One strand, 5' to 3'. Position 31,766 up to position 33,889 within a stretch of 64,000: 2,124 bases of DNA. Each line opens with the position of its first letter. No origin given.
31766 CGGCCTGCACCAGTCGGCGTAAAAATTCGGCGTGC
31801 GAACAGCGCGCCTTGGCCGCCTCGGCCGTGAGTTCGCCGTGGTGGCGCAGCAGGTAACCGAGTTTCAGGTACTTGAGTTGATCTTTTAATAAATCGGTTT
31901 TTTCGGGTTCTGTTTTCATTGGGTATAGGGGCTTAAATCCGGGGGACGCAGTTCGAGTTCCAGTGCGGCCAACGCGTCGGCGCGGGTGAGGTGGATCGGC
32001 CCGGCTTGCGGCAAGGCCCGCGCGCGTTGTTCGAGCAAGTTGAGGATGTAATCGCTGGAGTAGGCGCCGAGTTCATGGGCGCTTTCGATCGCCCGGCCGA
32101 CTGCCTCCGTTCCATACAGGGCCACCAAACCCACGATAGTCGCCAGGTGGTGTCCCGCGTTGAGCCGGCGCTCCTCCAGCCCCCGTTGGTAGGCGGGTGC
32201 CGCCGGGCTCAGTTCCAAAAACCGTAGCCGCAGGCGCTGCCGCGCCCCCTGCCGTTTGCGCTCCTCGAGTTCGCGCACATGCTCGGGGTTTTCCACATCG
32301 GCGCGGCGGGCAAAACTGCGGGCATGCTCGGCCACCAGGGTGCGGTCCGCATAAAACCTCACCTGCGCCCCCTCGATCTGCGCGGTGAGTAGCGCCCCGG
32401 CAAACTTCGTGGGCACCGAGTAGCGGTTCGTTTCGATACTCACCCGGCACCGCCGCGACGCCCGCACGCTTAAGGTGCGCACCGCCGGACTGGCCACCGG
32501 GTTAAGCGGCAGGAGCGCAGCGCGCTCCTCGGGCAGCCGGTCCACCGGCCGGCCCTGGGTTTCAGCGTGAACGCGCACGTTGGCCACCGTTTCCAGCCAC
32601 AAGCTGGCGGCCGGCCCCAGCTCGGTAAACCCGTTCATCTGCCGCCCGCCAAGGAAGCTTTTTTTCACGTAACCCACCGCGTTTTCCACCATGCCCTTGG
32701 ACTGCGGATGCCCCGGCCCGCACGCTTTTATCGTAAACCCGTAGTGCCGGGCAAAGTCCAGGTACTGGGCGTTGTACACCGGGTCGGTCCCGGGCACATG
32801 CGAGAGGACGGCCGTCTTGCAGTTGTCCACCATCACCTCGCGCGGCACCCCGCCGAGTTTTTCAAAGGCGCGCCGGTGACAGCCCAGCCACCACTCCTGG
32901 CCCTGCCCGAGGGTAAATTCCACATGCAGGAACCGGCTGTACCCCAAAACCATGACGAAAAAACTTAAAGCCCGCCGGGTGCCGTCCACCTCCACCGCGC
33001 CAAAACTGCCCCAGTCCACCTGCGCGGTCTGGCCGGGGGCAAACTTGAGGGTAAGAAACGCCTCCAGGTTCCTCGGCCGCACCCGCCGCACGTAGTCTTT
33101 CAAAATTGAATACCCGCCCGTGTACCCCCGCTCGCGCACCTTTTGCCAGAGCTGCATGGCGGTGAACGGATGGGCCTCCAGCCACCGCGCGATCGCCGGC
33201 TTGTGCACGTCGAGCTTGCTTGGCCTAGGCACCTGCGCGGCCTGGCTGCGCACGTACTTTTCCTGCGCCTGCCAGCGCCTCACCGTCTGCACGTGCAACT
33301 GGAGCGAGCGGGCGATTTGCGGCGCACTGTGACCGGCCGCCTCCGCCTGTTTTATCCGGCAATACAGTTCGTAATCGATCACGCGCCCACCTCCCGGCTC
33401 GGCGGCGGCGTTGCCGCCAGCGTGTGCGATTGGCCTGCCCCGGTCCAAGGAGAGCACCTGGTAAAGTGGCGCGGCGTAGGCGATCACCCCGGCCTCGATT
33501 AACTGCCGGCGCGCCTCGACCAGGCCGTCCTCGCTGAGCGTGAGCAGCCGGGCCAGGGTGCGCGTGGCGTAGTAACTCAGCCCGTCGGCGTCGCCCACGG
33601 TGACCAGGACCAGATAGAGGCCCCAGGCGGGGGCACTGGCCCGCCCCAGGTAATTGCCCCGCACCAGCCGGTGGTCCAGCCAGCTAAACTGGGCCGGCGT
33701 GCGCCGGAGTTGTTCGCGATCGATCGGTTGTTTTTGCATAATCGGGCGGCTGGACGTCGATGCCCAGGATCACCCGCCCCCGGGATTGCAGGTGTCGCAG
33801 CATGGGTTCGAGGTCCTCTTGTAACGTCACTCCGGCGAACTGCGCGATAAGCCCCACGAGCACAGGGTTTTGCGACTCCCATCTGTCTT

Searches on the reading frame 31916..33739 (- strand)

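Call 67: search_protein_families(library=pfam, proteins=[window:31916-33739:-], max_evalue=0.001)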
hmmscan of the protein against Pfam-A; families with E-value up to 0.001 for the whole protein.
window:31916-33739:- (607 aa): 4 families
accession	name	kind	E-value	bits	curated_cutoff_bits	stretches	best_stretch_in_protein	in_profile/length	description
PF22483.2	Mu-transpos_C_2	-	1.6e-18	66.6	27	1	412-483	1-72/73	Mu transposase, C-terminal domain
PF00665.32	rve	-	5.3e-11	43.1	32.6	1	234-345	3-102/102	Integrase core domain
PF13551.12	HTH_29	-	7.8e-05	23.1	28.1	0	132-158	7-34/64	Winged helix-turn helix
PF13384.12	HTH_23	-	0.00022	21.4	24.6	1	131-158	12-39/50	Homeodomain-like domain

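Call 68: search_protein_families(library=padloc, proteins=[window:31916-33739:-], max_evalue=0.001)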
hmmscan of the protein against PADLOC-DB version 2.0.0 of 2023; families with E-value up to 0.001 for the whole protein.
window:31916-33739:- (607 aa): 0 families
